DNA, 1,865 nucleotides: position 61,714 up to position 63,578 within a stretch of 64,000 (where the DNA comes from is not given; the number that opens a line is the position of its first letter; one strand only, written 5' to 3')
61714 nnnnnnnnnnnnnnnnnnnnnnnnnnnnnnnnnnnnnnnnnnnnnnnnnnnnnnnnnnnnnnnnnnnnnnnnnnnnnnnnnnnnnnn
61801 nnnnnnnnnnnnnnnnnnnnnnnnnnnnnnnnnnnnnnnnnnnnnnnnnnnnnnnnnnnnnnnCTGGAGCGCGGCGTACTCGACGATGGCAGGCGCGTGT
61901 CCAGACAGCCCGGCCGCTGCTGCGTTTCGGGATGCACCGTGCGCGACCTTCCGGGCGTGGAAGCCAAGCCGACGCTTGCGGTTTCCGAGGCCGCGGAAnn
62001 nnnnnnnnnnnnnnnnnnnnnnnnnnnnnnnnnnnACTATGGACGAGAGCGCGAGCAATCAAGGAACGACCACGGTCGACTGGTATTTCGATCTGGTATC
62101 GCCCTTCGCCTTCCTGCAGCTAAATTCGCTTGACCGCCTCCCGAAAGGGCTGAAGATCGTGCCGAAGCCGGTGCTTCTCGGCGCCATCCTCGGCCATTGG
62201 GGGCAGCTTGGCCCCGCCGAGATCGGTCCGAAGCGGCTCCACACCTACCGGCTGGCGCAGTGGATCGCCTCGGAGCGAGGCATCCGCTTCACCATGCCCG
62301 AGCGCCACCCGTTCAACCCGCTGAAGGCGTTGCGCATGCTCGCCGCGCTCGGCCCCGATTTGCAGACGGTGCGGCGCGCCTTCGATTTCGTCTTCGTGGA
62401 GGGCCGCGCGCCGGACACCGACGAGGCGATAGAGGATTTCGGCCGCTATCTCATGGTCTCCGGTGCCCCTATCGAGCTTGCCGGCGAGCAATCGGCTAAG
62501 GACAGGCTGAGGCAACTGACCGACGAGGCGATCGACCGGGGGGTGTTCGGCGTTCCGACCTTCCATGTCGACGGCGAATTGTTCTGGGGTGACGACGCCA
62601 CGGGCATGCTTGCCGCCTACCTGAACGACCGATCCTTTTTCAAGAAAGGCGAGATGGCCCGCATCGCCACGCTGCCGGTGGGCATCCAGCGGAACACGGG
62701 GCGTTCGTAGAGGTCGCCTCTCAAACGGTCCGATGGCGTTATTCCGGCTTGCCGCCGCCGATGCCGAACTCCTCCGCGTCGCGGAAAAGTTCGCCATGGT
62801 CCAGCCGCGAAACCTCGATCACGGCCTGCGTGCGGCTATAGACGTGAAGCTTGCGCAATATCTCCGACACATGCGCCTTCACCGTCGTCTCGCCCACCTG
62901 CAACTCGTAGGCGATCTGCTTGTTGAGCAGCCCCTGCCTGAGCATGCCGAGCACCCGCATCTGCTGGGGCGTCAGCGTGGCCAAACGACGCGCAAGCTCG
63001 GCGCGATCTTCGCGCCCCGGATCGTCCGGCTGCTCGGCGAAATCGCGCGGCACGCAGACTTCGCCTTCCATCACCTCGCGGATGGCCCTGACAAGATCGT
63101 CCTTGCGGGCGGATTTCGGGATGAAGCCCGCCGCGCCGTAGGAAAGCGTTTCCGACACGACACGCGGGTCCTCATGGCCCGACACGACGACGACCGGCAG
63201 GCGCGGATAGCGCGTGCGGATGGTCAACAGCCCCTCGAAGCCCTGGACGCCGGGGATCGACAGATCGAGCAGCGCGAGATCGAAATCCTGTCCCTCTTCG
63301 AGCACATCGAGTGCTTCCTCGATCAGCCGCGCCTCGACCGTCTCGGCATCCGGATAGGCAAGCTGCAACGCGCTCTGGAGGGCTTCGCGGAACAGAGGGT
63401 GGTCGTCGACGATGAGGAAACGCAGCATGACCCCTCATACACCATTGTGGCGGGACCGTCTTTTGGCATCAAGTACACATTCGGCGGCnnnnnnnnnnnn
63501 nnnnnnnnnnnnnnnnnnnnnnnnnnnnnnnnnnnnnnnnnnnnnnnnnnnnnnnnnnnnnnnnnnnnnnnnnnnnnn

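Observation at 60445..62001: AbfD-fold protein with rewired metal ligands and a C-terminal CCxxGC tail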

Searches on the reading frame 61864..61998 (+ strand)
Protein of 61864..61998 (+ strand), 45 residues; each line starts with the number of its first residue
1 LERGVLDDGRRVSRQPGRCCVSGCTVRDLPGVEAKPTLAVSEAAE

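Call 43: search_solved_structures(query=window:61864-61998:+, max_evalue=10, show_alignments=5)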
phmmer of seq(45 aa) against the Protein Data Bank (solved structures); distinct sequences matched with E-value up to 10: 2.
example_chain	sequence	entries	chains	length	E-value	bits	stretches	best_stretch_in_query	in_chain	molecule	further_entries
2h8b_A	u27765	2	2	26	0.2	15.2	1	15-29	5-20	Insulin-like 3 | Insulin-like 3 A chain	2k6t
2k6u_A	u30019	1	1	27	0.21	15.2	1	15-29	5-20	Insulin-like 3 A chain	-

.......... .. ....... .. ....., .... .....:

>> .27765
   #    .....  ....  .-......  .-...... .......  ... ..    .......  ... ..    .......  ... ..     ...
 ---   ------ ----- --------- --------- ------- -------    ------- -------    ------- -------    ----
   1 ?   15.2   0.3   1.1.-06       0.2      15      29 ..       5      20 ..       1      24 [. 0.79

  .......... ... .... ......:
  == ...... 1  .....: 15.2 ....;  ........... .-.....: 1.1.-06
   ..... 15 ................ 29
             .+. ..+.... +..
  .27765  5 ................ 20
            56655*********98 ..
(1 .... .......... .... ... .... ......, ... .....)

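Call 44: search_protein_families(library=pfam, proteins=[window:61864-61998:+], max_evalue=10)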
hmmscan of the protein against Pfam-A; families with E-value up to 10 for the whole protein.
seq(45 aa): 1 family
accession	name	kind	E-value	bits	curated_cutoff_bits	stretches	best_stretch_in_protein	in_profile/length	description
PF09791.14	Oxidored-like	-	0.039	14.1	24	1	15-25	13-23/46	Oxidoreductase-like protein, N-terminal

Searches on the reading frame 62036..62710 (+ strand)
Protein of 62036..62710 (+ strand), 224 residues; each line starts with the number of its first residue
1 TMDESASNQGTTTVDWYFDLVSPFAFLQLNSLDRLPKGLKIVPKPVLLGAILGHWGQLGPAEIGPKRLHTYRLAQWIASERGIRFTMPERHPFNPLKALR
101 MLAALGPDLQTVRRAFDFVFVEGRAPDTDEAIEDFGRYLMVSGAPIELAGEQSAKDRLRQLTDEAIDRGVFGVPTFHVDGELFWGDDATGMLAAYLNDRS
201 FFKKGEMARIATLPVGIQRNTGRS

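Call 3: search_protein_families(library=pfam, proteins=[window:62036-62710:+])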
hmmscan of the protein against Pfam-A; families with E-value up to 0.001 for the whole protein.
window:62036-62710:+ (224 aa): 1 family
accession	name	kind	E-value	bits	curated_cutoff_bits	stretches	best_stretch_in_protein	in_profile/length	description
PF01323.26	DSBA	-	1.3e-20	74.4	25.6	1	13-196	1-190/191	DSBA-like thioredoxin domain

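Call 4: search_protein_families(library=ncbifam, proteins=[window:62036-62710:+])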
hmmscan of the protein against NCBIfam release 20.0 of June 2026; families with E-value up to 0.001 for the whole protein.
window:62036-62710:+ (224 aa): 0 families

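Call 24: search_solved_structures(query=window:62036-62710:+, max_evalue=0.001)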
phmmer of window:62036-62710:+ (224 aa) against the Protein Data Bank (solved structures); distinct sequences matched with E-value up to 0.001: 3.
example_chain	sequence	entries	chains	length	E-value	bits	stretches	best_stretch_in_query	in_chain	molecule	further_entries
3fz5_A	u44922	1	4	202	2.6e-18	69.6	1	12-196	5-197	Possible 2-hydroxychromene-2-carboxylate isomerase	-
2imd_A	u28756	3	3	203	3.1e-11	46.5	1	14-194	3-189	2-hydroxychromene-2-carboxylate isomerase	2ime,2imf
1r4w_A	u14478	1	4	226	9.5e-05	25.2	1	14-198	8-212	Glutathione S-transferase, mitochondrial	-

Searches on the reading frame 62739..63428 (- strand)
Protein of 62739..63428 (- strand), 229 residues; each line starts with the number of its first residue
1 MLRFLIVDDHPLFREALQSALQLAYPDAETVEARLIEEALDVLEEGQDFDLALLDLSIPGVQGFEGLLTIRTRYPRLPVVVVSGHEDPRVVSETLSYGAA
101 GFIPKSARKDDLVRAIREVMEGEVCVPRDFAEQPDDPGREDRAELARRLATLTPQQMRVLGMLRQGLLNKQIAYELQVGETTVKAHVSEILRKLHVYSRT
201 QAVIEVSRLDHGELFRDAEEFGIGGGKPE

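Call 3: search_protein_families(library=pfam, proteins=[window:62739-63428:-])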
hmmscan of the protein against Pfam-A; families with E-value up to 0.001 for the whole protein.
window:62739-63428:- (229 aa): 3 families
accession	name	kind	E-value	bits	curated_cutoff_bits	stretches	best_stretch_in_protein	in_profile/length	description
PF00072.30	Response_reg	-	1.2e-23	83.8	30.2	1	5-117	2-111/111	Response regulator receiver domain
PF00196.25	GerE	-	1.3e-17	63.6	23.5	1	151-204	2-55/57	Bacterial regulatory proteins, luxR family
PF08281.18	Sigma70_r4_2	-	0.00015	21.8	25.7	1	143-194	2-54/54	Sigma-70, region 4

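Call 4: search_protein_families(library=ncbifam, proteins=[window:62739-63428:-])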
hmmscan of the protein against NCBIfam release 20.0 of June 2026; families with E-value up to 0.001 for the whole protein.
window:62739-63428:- (229 aa): 81 families (the best 25 are shown)
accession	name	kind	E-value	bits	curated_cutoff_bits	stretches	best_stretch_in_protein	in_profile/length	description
NF041830.1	RR_TF_ErdR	exception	2.3e-62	210.5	390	1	4-209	4-208/213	response regulator transcription factor ErdR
NF007935.0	PRK10651.1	equivalog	7.5e-34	116.8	250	1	3-207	8-211/216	two-component system response regulator NarL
NF047785.1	respo_reg_MadR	equivalog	3.5e-28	98.4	300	1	3-209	2-206/209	MadR family response regulator transcription factor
NF011896.0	PRK15369.1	equivalog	3.9e-27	95.3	242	1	3-208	5-206/211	two component system response regulator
NF052445.1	RespRegMctR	equivalog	3.8e-26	91.8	300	1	2-200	2-193/205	two-component system response regulator MctR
NF007708.0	PRK10403.1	equivalog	8.4e-25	87.5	343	1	3-204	8-206/215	nitrate/nitrite response regulator protein NarP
NF006900.1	PRK09390.1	equivalog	1.1e-20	74.1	255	1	5-199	8-190/203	response regulator FixJ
NF007018.1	PRK09483.1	equivalog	5.2e-17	62.2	280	1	1-198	1-195/217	UvrY/SirA/GacA family response regulator transcription factor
NF007419.0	PRK09958.1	equivalog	2.4e-16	59.9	251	1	5-198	4-190/204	acid-sensing system DNA-binding response regulator EvgA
NF007685.0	PRK10360.1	equivalog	1.1e-15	58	258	1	1-198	1-184/196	response regulator transcription factor UhpA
NF007403.0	PRK09935.1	equivalog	3.6e-15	56.1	271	1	5-199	7-197/210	fimbria biosynthesis transcriptional regulator FimZ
NF040749.1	tetrathio_RR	equivalog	2.5e-14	53.5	290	1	51-206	46-188/191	tetrathionate respiration response regulator TtrR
NF007505.1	PRK10100.1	equivalog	3e-14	53.2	250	1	105-204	99-197/204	biofilm master transcriptional regulator CsgD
NF003420.0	PRK04841.1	equivalog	3.4e-11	41.9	537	1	144-208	832-895/903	HTH-type transcriptional regulator MalT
TIGR01818.1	ntrC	equivalog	8e-11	41.4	558.6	1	5-179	2-169/463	nitrogen regulation protein NR(I)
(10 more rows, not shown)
